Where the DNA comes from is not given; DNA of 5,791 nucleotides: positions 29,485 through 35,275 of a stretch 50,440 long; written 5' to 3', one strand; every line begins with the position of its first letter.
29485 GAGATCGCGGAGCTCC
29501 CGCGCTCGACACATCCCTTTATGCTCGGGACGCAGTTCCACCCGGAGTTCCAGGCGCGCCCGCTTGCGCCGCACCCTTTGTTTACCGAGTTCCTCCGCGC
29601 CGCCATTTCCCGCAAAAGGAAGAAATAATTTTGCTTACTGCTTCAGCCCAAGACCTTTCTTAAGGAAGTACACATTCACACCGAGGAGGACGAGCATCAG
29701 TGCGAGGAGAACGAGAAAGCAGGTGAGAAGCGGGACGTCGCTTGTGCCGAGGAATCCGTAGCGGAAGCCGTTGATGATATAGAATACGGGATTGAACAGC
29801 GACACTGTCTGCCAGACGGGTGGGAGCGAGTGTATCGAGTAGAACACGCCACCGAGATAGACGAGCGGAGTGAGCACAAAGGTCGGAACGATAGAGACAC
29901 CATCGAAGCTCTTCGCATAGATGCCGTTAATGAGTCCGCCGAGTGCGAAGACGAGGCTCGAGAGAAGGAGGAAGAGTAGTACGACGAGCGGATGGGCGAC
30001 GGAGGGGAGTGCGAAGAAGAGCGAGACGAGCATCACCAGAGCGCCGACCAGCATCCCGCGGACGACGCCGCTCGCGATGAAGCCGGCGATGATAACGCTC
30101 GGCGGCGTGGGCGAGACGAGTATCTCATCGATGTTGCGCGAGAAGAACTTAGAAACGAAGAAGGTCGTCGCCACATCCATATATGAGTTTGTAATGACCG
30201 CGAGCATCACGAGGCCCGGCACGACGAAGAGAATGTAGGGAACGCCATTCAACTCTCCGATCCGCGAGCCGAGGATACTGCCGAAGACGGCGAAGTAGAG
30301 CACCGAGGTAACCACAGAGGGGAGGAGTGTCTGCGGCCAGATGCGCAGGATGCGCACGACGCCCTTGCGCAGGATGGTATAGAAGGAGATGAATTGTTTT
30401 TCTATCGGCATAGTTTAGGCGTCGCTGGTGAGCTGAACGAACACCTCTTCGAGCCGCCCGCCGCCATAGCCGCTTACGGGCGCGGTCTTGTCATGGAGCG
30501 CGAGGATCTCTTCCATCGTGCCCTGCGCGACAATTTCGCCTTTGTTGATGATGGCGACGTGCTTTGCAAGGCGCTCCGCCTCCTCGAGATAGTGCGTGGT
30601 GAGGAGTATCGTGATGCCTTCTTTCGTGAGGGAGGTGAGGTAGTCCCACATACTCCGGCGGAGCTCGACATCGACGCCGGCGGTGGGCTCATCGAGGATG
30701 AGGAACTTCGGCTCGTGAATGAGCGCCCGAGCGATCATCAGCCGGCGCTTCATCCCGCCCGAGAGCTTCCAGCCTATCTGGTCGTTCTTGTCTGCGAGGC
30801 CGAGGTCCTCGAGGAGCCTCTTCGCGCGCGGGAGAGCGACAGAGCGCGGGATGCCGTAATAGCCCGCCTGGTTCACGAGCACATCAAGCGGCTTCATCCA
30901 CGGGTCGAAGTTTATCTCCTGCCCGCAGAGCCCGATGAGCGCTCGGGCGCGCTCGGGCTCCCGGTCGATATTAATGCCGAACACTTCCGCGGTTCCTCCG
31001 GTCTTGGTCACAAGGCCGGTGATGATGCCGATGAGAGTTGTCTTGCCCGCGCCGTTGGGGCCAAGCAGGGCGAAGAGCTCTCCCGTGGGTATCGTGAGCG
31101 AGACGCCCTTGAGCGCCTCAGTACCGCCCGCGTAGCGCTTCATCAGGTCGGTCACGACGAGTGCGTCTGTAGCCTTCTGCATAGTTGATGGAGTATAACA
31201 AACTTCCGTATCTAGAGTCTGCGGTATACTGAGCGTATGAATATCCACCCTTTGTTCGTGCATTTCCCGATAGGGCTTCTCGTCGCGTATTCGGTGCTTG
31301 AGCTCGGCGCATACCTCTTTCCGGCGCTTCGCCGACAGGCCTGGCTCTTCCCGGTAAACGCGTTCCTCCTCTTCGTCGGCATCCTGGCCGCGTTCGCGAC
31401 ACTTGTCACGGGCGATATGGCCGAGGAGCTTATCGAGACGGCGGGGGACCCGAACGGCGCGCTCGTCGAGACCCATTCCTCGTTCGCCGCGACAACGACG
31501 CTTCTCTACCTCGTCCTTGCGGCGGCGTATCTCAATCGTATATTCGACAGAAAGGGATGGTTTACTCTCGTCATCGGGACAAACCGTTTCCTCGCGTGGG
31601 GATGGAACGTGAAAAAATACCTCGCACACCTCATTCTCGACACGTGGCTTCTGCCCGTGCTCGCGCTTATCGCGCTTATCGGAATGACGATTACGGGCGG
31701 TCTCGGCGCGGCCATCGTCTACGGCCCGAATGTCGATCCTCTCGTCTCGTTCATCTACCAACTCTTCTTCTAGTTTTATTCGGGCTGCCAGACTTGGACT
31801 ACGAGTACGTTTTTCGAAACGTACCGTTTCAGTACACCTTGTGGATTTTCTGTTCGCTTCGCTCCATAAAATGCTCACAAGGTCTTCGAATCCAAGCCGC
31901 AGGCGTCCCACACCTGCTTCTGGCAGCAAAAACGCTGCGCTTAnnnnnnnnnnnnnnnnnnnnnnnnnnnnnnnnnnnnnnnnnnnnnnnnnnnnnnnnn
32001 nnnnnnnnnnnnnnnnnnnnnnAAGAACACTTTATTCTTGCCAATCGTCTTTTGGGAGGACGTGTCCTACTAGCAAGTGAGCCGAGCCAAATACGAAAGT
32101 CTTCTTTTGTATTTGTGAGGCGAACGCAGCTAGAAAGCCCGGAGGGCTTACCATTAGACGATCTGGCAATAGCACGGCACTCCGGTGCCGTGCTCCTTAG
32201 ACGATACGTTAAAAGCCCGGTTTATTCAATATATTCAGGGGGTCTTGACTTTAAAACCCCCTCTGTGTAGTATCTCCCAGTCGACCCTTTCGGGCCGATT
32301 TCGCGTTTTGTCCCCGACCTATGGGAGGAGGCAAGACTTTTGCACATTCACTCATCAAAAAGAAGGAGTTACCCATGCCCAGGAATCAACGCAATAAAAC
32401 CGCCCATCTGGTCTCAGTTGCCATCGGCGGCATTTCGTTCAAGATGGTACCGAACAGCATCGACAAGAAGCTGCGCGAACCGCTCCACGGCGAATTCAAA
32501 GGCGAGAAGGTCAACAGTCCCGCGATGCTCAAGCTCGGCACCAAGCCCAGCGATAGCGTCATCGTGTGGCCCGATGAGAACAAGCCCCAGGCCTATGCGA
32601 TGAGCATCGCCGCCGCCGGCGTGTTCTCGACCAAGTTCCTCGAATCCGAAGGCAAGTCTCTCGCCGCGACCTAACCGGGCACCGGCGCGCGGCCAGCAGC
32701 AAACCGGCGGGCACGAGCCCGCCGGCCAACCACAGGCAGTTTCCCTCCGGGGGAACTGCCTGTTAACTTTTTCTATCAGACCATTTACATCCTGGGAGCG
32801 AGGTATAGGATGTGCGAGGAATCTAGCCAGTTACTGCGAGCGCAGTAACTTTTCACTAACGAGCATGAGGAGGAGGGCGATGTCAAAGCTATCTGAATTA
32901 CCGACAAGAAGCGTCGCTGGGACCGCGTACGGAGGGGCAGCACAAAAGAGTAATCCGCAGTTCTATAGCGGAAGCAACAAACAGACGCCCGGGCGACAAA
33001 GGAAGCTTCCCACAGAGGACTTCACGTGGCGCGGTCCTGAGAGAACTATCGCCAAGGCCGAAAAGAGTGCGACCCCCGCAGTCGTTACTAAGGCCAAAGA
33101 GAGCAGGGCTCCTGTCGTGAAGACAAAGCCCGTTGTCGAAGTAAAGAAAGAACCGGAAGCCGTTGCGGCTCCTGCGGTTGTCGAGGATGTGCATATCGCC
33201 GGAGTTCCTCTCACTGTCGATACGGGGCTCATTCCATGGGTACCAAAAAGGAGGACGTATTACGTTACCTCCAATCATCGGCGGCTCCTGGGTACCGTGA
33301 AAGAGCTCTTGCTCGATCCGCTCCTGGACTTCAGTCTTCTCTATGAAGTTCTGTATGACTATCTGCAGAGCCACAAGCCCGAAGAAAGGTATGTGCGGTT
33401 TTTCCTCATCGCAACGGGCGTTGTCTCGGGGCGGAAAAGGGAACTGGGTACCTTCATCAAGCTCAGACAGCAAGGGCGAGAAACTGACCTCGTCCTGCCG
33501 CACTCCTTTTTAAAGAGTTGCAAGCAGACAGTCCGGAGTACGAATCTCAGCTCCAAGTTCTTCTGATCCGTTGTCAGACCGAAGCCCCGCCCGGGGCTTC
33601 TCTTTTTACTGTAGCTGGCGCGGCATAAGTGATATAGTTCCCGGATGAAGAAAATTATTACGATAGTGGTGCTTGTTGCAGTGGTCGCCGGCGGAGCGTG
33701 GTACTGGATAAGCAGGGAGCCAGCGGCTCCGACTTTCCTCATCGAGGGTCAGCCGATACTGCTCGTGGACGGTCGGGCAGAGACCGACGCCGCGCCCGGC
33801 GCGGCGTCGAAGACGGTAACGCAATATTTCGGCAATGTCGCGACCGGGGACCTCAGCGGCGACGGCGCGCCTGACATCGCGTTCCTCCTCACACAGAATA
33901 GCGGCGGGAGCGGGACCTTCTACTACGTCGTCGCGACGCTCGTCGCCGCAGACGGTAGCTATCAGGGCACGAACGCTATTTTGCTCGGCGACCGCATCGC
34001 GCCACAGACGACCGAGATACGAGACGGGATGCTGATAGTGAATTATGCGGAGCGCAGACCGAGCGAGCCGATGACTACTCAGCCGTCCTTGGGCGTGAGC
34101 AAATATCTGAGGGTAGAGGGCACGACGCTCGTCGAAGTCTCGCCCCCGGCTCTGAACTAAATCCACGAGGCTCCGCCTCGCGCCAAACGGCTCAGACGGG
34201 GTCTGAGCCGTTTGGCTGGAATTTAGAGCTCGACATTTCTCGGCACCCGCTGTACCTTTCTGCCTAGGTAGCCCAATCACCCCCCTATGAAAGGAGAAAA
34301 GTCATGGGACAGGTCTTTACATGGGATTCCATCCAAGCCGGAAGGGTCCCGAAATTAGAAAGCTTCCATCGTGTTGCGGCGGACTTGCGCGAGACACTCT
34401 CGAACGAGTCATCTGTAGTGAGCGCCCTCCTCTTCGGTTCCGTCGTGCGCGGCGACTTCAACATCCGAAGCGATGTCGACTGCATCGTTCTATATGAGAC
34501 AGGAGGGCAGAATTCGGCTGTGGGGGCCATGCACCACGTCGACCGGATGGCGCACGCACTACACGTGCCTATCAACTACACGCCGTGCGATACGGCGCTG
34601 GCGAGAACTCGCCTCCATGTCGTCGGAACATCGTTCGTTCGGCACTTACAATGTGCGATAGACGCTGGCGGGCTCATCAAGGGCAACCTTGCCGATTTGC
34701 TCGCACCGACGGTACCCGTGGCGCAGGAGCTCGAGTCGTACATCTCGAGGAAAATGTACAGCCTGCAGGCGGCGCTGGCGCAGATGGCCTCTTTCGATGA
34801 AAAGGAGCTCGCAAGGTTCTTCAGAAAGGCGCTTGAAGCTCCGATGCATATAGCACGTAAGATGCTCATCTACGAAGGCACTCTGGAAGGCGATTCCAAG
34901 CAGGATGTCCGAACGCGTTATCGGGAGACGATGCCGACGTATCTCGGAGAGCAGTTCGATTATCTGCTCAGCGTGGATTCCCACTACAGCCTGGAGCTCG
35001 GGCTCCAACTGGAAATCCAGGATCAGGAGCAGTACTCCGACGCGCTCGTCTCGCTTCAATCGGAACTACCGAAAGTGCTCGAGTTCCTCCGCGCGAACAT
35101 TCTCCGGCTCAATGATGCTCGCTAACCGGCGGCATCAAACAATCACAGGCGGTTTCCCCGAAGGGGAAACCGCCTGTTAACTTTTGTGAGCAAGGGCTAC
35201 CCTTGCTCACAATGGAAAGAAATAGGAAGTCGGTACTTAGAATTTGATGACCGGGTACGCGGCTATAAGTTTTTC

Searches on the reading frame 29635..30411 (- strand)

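Call 57: search_protein_families(library=pfam, proteins=[window:29635-30411:-], max_evalue=0.00001)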
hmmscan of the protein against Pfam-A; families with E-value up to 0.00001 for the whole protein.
window:29635-30411:- (258 aa): 2 families
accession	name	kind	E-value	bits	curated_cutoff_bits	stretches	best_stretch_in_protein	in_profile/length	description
PF01061.29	ABC2_membrane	-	8.4e-33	114.1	26.9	1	10-220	3-210/211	ABC-2 type transporter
PF12698.13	ABC2_membrane_3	-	2.9e-06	27.1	31.6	1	61-245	162-344/347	ABC-2 family transporter protein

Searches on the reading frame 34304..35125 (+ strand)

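Call 57: search_protein_families(library=pfam, proteins=[window:34304-35125:+], max_evalue=0.00001)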
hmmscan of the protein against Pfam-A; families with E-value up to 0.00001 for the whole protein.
window:34304-35125:+ (273 aa): 2 families
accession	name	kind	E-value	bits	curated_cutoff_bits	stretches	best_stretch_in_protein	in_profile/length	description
PF01909.29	NTP_transf_2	-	3.7e-07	30.9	21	1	28-67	4-43/93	Nucleotidyltransferase domain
PF18765.7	Polbeta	-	4.3e-07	30.4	26.9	1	28-67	3-42/93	Polymerase beta, Nucleotidyltransferase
